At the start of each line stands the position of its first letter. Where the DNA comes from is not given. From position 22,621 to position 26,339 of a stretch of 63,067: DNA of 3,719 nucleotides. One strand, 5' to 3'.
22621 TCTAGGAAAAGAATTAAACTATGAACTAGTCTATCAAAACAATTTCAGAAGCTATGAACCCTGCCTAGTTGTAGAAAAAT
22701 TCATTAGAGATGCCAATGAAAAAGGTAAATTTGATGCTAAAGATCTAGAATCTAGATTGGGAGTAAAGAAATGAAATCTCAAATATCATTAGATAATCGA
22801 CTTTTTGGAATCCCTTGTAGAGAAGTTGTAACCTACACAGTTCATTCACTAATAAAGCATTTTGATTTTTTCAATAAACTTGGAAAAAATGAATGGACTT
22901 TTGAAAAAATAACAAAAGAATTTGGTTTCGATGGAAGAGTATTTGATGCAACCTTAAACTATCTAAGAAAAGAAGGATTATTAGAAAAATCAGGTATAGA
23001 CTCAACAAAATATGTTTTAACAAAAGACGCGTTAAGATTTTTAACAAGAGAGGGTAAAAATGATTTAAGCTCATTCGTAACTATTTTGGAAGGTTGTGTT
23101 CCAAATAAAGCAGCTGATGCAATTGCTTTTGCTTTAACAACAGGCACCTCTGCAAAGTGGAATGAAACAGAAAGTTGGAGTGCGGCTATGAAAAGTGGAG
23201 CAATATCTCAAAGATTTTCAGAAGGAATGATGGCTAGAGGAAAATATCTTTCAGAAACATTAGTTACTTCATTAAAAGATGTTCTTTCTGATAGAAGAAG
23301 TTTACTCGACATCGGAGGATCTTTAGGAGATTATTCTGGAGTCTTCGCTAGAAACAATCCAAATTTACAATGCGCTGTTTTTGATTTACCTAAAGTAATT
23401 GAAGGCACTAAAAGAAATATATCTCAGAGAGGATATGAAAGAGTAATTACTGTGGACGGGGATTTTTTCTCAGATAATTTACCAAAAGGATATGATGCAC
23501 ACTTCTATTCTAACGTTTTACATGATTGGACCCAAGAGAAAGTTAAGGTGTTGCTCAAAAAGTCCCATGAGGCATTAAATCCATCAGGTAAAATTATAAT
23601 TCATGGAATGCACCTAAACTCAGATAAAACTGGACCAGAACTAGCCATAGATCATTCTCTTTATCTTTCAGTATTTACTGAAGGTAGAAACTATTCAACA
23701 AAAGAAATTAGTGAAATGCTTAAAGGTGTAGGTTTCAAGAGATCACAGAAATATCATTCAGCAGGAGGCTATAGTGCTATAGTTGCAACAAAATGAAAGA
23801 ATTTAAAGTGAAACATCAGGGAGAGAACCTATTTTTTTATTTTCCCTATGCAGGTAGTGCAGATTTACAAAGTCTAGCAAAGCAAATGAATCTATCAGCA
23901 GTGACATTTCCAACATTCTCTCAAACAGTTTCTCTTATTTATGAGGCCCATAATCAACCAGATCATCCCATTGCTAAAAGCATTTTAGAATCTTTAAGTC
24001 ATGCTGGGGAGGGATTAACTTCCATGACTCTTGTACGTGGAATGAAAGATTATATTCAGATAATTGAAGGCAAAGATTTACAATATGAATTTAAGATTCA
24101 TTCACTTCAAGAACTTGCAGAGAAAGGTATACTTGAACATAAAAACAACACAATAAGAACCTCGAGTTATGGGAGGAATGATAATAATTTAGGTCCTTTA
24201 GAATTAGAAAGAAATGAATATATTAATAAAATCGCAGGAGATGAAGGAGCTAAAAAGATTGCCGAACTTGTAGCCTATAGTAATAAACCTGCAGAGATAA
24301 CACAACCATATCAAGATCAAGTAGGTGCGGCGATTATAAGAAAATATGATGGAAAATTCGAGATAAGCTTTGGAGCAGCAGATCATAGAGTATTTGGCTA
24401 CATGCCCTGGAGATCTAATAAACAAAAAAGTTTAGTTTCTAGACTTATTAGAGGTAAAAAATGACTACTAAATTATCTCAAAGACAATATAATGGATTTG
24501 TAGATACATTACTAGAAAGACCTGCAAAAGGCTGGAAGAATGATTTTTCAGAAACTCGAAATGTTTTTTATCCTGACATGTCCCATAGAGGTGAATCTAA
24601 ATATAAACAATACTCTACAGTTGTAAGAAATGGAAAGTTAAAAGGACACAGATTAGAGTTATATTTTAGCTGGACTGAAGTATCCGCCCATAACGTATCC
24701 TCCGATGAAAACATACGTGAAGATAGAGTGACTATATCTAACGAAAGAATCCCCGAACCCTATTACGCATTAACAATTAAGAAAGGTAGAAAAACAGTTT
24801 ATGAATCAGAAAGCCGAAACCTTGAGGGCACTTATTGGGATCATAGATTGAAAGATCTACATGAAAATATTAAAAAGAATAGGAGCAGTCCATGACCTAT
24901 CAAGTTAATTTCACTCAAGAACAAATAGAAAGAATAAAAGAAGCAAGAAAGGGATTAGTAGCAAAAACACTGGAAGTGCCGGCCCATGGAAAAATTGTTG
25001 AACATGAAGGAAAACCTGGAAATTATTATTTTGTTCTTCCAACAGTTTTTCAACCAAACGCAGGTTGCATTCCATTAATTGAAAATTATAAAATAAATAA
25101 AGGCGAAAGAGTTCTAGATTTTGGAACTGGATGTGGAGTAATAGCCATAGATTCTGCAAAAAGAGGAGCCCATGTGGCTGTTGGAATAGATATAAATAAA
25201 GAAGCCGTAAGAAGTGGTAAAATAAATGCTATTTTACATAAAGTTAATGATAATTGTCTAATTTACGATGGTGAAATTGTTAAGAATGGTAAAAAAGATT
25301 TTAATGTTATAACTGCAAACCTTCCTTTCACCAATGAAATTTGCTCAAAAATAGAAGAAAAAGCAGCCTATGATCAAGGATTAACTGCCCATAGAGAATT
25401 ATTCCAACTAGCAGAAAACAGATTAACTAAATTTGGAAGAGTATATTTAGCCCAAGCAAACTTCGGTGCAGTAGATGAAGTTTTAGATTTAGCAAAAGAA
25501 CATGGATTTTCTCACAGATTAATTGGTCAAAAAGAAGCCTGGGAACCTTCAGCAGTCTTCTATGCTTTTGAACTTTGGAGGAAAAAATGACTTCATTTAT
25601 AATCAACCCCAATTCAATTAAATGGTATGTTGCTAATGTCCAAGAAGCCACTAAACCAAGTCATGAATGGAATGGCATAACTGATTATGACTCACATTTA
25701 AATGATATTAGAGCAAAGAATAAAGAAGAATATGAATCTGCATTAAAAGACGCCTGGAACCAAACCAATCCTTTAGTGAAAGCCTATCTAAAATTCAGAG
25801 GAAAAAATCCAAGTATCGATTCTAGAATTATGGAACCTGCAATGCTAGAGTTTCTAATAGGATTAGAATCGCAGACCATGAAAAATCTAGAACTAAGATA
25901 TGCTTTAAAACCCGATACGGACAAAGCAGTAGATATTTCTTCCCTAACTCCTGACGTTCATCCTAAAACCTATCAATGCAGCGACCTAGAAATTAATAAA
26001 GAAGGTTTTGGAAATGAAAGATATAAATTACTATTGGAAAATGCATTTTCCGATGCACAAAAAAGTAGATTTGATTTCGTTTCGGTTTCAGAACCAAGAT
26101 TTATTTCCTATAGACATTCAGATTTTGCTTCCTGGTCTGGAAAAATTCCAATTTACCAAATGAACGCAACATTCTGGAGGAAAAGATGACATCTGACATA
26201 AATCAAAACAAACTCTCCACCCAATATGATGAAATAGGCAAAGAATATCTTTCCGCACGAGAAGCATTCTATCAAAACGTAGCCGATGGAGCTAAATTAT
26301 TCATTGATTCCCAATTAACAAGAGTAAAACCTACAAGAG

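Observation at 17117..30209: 13-kb, 22-gene translationally fused operon: methyltransferase-rich, with secreted beta-barrel-like and membrane components and 11 orphan proteins (main candidate for an undescribed system)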

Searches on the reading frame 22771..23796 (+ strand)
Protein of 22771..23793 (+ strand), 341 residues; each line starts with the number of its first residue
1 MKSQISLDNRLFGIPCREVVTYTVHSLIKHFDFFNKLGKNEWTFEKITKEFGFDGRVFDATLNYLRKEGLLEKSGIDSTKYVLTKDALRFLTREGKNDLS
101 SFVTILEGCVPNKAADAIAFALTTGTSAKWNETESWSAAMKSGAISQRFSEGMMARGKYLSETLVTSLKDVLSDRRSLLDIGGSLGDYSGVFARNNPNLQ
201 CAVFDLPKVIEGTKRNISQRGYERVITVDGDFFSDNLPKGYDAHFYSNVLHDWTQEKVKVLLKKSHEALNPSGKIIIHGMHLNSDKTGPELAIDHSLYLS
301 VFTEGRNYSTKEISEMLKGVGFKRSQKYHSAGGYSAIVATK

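Call 5: search_protein_families(library=pfam, max_evalue=0.1, proteins=[window:22771-23793:+])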
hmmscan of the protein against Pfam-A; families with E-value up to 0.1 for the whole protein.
window:22771-23793:+ (341 aa): 7 families
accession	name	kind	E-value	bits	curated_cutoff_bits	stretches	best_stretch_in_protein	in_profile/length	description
PF00891.24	Methyltransf_2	-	1.9e-35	122.6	22.3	1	118-323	15-210/210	O-methyltransferase domain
PF08242.18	Methyltransf_12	-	5.9e-05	24.2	30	1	179-275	1-98/98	Methyltransferase domain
PF13649.12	Methyltransf_25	-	0.00036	21.6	27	1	179-273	2-97/97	Methyltransferase domain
PF06080.18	DUF938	-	0.00078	19.7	27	1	161-282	11-142/202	Protein of unknown function (DUF938)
PF05175.20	MTS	-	0.0018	18.4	23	1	161-277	20-138/170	Methyltransferase small domain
PF08241.18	Methyltransf_11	-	0.0037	18.3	21.2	1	179-277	1-95/95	Methyltransferase domain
PF14394.12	DUF4423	-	0.046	13.9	30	1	36-94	31-86/165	Domain of unknown function (DUF4423)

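Call 16: search_protein_families(library=ncbifam, max_evalue=0.01, proteins=[window:22771-23793:+])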
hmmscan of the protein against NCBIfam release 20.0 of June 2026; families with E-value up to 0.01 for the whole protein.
window:22771-23793:+ (341 aa): 4 families
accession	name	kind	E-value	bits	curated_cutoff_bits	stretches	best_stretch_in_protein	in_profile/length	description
TIGR02716.1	C20_methyl_CrtF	equivalog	5e-14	52.1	276.1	1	170-291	145-265/306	bacteriochlorophyllide d C-20 methyltransferase BchU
NF053543.1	FlxJ_fam_MTase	equivalog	3.2e-13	49.3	560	1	164-335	166-345/352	FlxJ family methyltransferase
TIGR02469.1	CbiT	equivalog_domain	0.004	17.4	78.3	1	173-278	18-121/124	precorrin-6Y C5,15-methyltransferase (decarboxylating) subunit CbiT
TIGR04371.1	methyltran_NanM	subfamily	0.0066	16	44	0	137-209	109-184/273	putative sugar O-methyltransferase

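Call 19: search_solved_structures(query=window:22771-23793:+, max_evalue=0.001)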
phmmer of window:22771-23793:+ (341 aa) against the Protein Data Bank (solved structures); distinct sequences matched with E-value up to 0.001: 83 (the best 60 are shown).
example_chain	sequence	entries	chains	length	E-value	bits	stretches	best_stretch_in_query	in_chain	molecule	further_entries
4e70_A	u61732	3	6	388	7.8e-21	77.5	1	141-336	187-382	Coniferyl alcohol 9-O-methyltransferase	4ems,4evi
4a6d_A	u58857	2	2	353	5.4e-19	71.4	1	177-341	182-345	HYDROXYINDOLE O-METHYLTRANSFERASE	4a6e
4qvg_A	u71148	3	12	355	2.7e-18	69.1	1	144-301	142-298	SibL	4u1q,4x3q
5i2h_A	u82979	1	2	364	4.4e-18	68.5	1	173-323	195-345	O-methyltransferase family 2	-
7clf_A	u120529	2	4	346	1.1e-16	63.8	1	157-339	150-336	Methyltransferase domain-containing protein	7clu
4z2y_A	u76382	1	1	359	2.3e-16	62.8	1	149-324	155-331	CalO6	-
22ow_A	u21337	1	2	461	2.8e-16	62.5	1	120-339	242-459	Methyltransferase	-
9vs6_A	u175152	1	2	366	6.2e-16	61.4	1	140-335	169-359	Isoflavone 4'-O-methyltransferase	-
2r3s_A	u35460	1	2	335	4.8e-15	58.5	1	79-328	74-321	uncharacterized protein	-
1zgj_A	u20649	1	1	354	1e-14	57.4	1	148-338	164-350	Isoflavanone 4'-O-methyltransferase'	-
1zga_A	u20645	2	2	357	1.1e-14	57.3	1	148-338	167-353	Isoflavanone 4'-O-methyltransferase' | Isoflavanone 4'-O-methyltransferase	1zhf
1zg3_A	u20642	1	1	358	1.1e-14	57.3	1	148-338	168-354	isoflavanone 4'-O-methyltransferase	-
8tji_A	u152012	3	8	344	1.6e-14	56.7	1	173-341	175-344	RedM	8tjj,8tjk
5icc_A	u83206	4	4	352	1.9e-14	56.5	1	63-335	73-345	(S)-norcoclaurine 6-O-methyltransferase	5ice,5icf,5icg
9wbi_A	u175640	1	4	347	4.7e-14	55.2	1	135-324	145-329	6-O-methyltransferase 2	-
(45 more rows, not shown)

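Call 43: find_related_loci(query=window:22771-23793:+, collection=metagenome_contigs, flank=10000)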
Query window:22771-23793:+ (341 aa) in metagenome_contigs; peptide patterns used: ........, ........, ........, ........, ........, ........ (x = any residue, [..] = any of these).
257 stretches matched a pattern; 3 encode a relative of the query (tblastn E <= 1e-3); 3 distinct loci.
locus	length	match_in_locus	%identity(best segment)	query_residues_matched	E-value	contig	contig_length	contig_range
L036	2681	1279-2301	100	1-341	0e+0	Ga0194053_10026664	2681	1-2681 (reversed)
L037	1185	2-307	100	240-341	4e-69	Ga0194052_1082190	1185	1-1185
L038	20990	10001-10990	34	14-341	3e-44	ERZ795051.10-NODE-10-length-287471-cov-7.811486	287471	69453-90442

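Call 93: search_protein_families(library=pfam, max_evalue=0.05, proteins=[L048:369-1124:+, L048:1626-2375:+, L048:2805-3170:+, L048:5318-5815:+])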
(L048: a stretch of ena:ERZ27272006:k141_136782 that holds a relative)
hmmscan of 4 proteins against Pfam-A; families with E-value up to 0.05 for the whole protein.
L048:369-1124:+ (252 aa): 0 families

L048:1626-2375:+ (250 aa): 21 families
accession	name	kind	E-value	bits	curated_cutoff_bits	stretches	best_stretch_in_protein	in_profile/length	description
PF08241.18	Methyltransf_11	-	1e-19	71.4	21.2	1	41-137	1-95/95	Methyltransferase domain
PF13649.12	Methyltransf_25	-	4.3e-18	66.2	27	1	40-133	1-97/97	Methyltransferase domain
PF13847.12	Methyltransf_31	-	1.8e-16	60.6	27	1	36-139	3-111/145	Methyltransferase domain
PF13489.12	Methyltransf_23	-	4.6e-14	52.9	27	1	29-153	13-127/164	Methyltransferase domain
PF08242.18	Methyltransf_12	-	1.4e-12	48.6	30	1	41-135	1-98/98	Methyltransferase domain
PF05175.20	MTS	-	2.1e-07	31.2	23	1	32-138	27-139/170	Methyltransferase small domain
PF01209.24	Ubie_methyltran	-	8.9e-07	28.9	20.1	1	30-137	41-151/233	ubiE/COQ5 methyltransferase family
PF05219.18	DREV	-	1.9e-06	27.6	26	1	34-157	92-207/265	DREV methyltransferase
PF08003.17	Methyltransf_9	-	4.5e-06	26.3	23.8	1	31-137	110-217/315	Protein of unknown function (DUF1698)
PF07021.18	MetW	-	1.3e-05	25.4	21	1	36-130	13-103/193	Methionine biosynthesis protein MetW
PF01728.25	FtsJ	-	1.9e-05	25.1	24.1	1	34-97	20-80/181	FtsJ-like methyltransferase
PF02353.26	CMAS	-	0.00071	19.4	27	1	36-138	62-165/273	Mycolic acid cyclopropane synthetase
PF13679.12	Methyltransf_32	-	0.00072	20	27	1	37-81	26-76/143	Methyltransferase domain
PF03848.20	TehB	-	0.0009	19.2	20.4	1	35-114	29-107/193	Tellurite resistance protein TehB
PF01135.25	PCMT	-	0.0027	18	20.3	1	28-77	65-117/210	Protein-L-isoaspartate(D-aspartate) O-methyltransferase (PCMT)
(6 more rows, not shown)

L048:2805-3170:+ (122 aa): 0 families

L048:5318-5815:+ (166 aa): 0 families

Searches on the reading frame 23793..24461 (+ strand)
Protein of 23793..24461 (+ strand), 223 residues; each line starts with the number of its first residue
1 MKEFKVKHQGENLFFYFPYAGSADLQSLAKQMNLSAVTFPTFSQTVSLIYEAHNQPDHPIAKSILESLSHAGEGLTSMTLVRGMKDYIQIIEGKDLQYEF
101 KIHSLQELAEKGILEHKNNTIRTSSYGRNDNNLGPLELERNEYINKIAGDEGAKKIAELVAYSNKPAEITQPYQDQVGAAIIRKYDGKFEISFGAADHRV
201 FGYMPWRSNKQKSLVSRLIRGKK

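Call 5: search_protein_families(library=pfam, max_evalue=0.1, proteins=[window:23793-24461:+])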
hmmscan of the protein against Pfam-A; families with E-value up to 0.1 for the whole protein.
window:23793-24461:+ (223 aa): 0 families

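Call 15: search_protein_families(library=phrogs, max_evalue=0.01, proteins=[window:23793-24461:+])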
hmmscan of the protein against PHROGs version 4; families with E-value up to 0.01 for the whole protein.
window:23793-24461:+ (223 aa): 0 families

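Call 50: search_protein_families(library=ncbifam, max_evalue=0.1, proteins=[window:23793-24461:+])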
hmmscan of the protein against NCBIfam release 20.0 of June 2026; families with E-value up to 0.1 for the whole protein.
window:23793-24461:+ (223 aa): 0 families

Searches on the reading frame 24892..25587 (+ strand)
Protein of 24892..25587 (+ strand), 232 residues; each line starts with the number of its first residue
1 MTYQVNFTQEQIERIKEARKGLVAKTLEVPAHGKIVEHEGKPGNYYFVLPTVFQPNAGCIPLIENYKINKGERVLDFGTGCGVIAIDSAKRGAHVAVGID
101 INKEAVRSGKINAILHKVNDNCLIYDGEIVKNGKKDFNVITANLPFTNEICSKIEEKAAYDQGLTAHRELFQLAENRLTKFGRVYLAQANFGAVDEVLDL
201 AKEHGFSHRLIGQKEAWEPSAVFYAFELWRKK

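Call 5: search_protein_families(library=pfam, max_evalue=0.1, proteins=[window:24892-25587:+])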
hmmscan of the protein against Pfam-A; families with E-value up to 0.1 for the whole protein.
window:24892-25587:+ (232 aa): 13 families
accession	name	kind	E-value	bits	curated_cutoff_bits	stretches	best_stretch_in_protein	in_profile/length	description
PF06325.19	PrmA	-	1.3e-15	58.1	22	1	58-144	150-234/296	Ribosomal protein L11 methyltransferase (PrmA)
PF05175.20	MTS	-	9e-13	48.7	23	1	62-197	23-149/170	Methyltransferase small domain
PF13847.12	Methyltransf_31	-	2.7e-10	40.5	27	1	68-200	1-121/145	Methyltransferase domain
PF13649.12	Methyltransf_25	-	2.4e-05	25.3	27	1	74-143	1-71/97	Methyltransferase domain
PF13489.12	Methyltransf_23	-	8.7e-05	22.7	27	1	68-143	20-88/164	Methyltransferase domain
PF01170.24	UPF0020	-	0.00029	21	22.3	1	93-171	76-156/197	RMKL-like, methyltransferase domain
PF02384.22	N6_Mtase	-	0.00034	20.5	20.4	1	74-163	50-153/311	N-6 DNA Methylase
PF02475.24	TRM5-TYW2_MTfase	-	0.00042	20.7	28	1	67-143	33-111/164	TRM5/TYW2 methyltransferase domain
PF03602.21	Cons_hypoth95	-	0.00047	20.3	24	1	69-149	40-126/182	Conserved hypothetical protein 95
PF02353.26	CMAS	-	0.0088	15.8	27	1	63-109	55-101/273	Mycolic acid cyclopropane synthetase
PF01135.25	PCMT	-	0.022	15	20.3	1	62-112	68-117/210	Protein-L-isoaspartate(D-aspartate) O-methyltransferase (PCMT)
PF09445.16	Methyltransf_15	-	0.042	13.9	22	1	72-135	2-64/165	RNA cap guanine-N2 methyltransferase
PF12847.13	Methyltransf_18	-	0.065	13.7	27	0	68-127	12-72/151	Methyltransferase domain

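Call 16: search_protein_families(library=ncbifam, max_evalue=0.01, proteins=[window:24892-25587:+])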
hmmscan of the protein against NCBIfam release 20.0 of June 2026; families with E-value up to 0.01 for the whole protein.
window:24892-25587:+ (232 aa): 35 families (the best 25 are shown)
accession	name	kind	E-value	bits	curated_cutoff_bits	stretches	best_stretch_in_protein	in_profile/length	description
NF011529.0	PRK14968.1-3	equivalog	1.5e-21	76.8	162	1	50-214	14-182/198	putative methyltransferase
TIGR00537.1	hemK_rel_arch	hypoth_equivalog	1.9e-16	60.3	87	1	52-215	1-167/179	HemK2/MTQ2 family protein methyltransferase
TIGR03534.1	RF_mod_PrmC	equivalog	3.8e-12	46.2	199.1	1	59-206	73-236/253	peptide chain release factor N(5)-glutamine methyltransferase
TIGR00406.1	prmA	equivalog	1.6e-11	44.2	183.15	1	59-144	149-233/288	50S ribosomal protein L11 methyltransferase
NF001786.0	PRK00517.2-4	equivalog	1.5e-10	40.7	327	1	57-144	131-214/277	50S ribosomal protein L11 methyltransferase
NF001790.0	PRK00517.3-3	equivalog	2.4e-10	40.2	269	1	68-144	120-199/262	50S ribosomal protein L11 methyltransferase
NF001785.0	PRK00517.2-2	equivalog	2.4e-10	40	188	1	70-144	145-219/282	50S ribosomal protein L11 methyltransferase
NF011530.0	PRK14968.1-4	equivalog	1.3e-08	34.4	243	1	53-215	20-184/202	putative methyltransferase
NF011528.0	PRK14968.1-2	equivalog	1.4e-08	34.6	171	1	52-120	20-87/205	putative methyltransferase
NF047853.1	tRm6a37MtseTrmN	equivalog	1.5e-08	34.7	350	1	68-208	41-187/244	tRNA(1)(Val) (adenine(37)-N(6))-methyltransferase TrmN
NF011527.0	PRK14968.1-1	equivalog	3.5e-08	33.4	242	1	62-213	24-176/192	putative methyltransferase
TIGR00536.1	hemK_fam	subfamily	5.8e-08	32.1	115.5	1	72-149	116-195/286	HemK family protein methyltransferase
TIGR03533.1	L3_gln_methyl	equivalog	9.9e-08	31.6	229.7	1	69-149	120-202/284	50S ribosomal protein L3 N(5)-glutamine methyltransferase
NF043040.1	corrin_prot_MT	hypoth_equivalog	1.7e-07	30.9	180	1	68-146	39-120/216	corrinoid protein-associated methyltransferase CpaM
TIGR02021.1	BchM-ChlM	equivalog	2.3e-06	27.2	158.9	1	69-121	53-104/218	magnesium protoporphyrin IX methyltransferase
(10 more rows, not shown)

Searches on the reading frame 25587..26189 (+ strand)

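Call 5: search_protein_families(library=pfam, max_evalue=0.1, proteins=[window:25587-26186:+])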
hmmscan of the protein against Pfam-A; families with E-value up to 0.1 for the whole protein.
window:25587-26186:+ (200 aa): 0 families

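Call 16: search_protein_families(library=ncbifam, max_evalue=0.01, proteins=[window:25587-26186:+])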
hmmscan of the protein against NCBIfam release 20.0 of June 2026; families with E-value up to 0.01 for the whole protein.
window:25587-26186:+ (200 aa): 0 families

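Call 93: search_protein_families(library=pfam, max_evalue=0.05, proteins=[L048:369-1124:+, L048:1626-2375:+, L048:2805-3170:+, L048:5318-5815:+])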
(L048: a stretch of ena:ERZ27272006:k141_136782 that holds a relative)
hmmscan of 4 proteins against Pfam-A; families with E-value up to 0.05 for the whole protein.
L048:369-1124:+ (252 aa): 0 families

L048:1626-2375:+ (250 aa): 21 families
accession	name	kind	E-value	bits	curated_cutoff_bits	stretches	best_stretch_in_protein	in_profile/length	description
PF08241.18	Methyltransf_11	-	1e-19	71.4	21.2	1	41-137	1-95/95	Methyltransferase domain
PF13649.12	Methyltransf_25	-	4.3e-18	66.2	27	1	40-133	1-97/97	Methyltransferase domain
PF13847.12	Methyltransf_31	-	1.8e-16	60.6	27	1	36-139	3-111/145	Methyltransferase domain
PF13489.12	Methyltransf_23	-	4.6e-14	52.9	27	1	29-153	13-127/164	Methyltransferase domain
PF08242.18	Methyltransf_12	-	1.4e-12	48.6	30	1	41-135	1-98/98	Methyltransferase domain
PF05175.20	MTS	-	2.1e-07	31.2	23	1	32-138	27-139/170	Methyltransferase small domain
PF01209.24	Ubie_methyltran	-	8.9e-07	28.9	20.1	1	30-137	41-151/233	ubiE/COQ5 methyltransferase family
PF05219.18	DREV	-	1.9e-06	27.6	26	1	34-157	92-207/265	DREV methyltransferase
PF08003.17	Methyltransf_9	-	4.5e-06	26.3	23.8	1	31-137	110-217/315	Protein of unknown function (DUF1698)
PF07021.18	MetW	-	1.3e-05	25.4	21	1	36-130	13-103/193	Methionine biosynthesis protein MetW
PF01728.25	FtsJ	-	1.9e-05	25.1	24.1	1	34-97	20-80/181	FtsJ-like methyltransferase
PF02353.26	CMAS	-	0.00071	19.4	27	1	36-138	62-165/273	Mycolic acid cyclopropane synthetase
PF13679.12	Methyltransf_32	-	0.00072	20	27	1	37-81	26-76/143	Methyltransferase domain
PF03848.20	TehB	-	0.0009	19.2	20.4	1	35-114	29-107/193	Tellurite resistance protein TehB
PF01135.25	PCMT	-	0.0027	18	20.3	1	28-77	65-117/210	Protein-L-isoaspartate(D-aspartate) O-methyltransferase (PCMT)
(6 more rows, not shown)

L048:2805-3170:+ (122 aa): 0 families

L048:5318-5815:+ (166 aa): 0 families
